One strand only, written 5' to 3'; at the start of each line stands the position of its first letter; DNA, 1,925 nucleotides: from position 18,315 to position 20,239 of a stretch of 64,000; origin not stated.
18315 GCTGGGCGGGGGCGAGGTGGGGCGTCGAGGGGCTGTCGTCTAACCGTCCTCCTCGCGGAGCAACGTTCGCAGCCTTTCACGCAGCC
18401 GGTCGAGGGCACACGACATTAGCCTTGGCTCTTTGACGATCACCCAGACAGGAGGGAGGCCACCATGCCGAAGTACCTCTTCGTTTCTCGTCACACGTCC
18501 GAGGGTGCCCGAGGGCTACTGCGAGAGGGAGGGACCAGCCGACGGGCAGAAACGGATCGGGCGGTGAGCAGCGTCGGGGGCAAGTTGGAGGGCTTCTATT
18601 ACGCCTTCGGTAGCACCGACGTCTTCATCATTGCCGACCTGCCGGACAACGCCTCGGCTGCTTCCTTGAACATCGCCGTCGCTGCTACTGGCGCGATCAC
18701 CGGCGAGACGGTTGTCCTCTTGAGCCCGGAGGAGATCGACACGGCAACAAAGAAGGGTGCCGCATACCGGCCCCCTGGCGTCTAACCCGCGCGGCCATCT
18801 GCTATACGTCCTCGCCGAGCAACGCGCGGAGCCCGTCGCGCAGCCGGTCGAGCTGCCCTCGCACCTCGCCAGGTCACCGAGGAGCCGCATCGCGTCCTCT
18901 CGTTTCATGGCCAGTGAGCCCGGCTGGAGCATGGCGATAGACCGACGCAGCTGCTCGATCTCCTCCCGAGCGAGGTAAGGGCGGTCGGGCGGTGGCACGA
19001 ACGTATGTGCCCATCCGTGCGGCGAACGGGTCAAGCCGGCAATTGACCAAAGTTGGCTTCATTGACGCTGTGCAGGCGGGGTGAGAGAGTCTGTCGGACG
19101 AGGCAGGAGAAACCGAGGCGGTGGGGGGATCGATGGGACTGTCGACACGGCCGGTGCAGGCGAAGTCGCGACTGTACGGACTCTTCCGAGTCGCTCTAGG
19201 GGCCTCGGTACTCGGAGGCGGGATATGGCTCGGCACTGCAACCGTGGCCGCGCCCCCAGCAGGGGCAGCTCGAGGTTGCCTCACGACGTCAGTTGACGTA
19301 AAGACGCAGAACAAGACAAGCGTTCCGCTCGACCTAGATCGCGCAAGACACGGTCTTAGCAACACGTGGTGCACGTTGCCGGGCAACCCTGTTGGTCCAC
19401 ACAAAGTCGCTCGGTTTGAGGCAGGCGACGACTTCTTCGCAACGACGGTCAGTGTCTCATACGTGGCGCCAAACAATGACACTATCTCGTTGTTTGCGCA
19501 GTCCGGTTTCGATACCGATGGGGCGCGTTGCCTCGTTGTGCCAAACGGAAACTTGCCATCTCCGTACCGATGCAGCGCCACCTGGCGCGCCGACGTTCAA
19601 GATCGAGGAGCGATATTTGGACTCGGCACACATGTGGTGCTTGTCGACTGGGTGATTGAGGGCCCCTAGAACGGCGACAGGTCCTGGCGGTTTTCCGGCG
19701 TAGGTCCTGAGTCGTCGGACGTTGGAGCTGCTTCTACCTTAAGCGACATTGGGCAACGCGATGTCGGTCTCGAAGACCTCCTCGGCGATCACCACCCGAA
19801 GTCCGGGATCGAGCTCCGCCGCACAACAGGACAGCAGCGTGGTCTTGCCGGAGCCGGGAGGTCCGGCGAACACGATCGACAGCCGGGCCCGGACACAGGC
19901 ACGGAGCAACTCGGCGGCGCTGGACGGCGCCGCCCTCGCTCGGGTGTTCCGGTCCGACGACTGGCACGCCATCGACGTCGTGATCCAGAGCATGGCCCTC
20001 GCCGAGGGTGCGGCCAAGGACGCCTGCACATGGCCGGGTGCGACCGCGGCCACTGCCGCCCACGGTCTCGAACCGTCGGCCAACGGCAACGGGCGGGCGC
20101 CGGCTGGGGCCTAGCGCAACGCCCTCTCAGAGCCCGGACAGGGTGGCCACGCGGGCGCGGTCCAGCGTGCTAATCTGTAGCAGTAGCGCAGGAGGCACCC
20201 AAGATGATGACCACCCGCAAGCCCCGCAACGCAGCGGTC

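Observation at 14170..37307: Two related serine-recombinase elements stacked in the 3' end of one acyl-CoA dehydrogenase gene, with the target's 3' end present three times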

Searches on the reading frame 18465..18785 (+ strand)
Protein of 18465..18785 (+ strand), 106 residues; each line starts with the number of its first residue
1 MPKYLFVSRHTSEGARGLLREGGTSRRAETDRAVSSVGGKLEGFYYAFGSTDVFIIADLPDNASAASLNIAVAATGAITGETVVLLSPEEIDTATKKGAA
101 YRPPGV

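Call 28: search_protein_families(library=pfam, proteins=[window:18465-18785:+], max_evalue=0.01)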
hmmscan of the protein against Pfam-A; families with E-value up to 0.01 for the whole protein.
window:18465-18785:+ (106 aa): 1 family
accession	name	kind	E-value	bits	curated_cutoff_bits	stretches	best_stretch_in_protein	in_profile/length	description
PF08734.17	GYD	-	4.7e-22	78.2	31.4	1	4-93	1-89/91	GYD domain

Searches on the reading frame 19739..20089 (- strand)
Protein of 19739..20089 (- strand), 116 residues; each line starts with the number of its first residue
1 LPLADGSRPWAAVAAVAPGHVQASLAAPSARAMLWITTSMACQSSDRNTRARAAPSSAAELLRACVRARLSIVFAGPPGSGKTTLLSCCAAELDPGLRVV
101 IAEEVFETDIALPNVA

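Call 28: search_protein_families(library=pfam, proteins=[window:19739-20089:-], max_evalue=0.01)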
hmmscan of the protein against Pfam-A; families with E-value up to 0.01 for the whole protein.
window:19739-20089:- (116 aa): 12 families
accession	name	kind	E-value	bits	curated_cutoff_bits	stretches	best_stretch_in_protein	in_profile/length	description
PF00437.27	T2SSE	-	1.7e-06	27.4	24.9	1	54-111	127-185/370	Type II/IV secretion system protein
PF00004.35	AAA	-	0.0011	19.9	21.2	1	72-99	1-28/131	ATPase family associated with various cellular activities (AAA)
PF13191.12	AAA_16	-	0.0017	19.3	32.6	1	60-96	14-51/167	AAA ATPase domain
PF02492.25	cobW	-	0.0017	18.4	20.7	1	72-109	3-41/180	CobW/HypB/UreG, nucleotide-binding domain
PF05496.18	RuvB_N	-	0.0023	18.2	27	1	71-100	35-64/159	Holliday junction DNA helicase RuvB P-loop domain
PF13521.12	AAA_28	-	0.003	18.2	27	1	72-105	2-31/164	AAA domain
PF13481.12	AAA_25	-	0.0031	17.6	27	1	51-92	15-56/195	AAA domain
PF13671.12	AAA_33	-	0.0053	17.5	27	0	72-99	2-26/143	AAA domain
PF06414.18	Zeta_toxin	-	0.0055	16.6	22.3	1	70-100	17-47/199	Zeta toxin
PF00005.33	ABC_tran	-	0.0075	17.3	25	1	71-95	13-37/137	ABC transporter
PF13401.12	AAA_22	-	0.0079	16.9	27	0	68-95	4-31/130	AAA domain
PF13245.12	AAA_19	-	0.0088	16.7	25.1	0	66-93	9-35/134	AAA domain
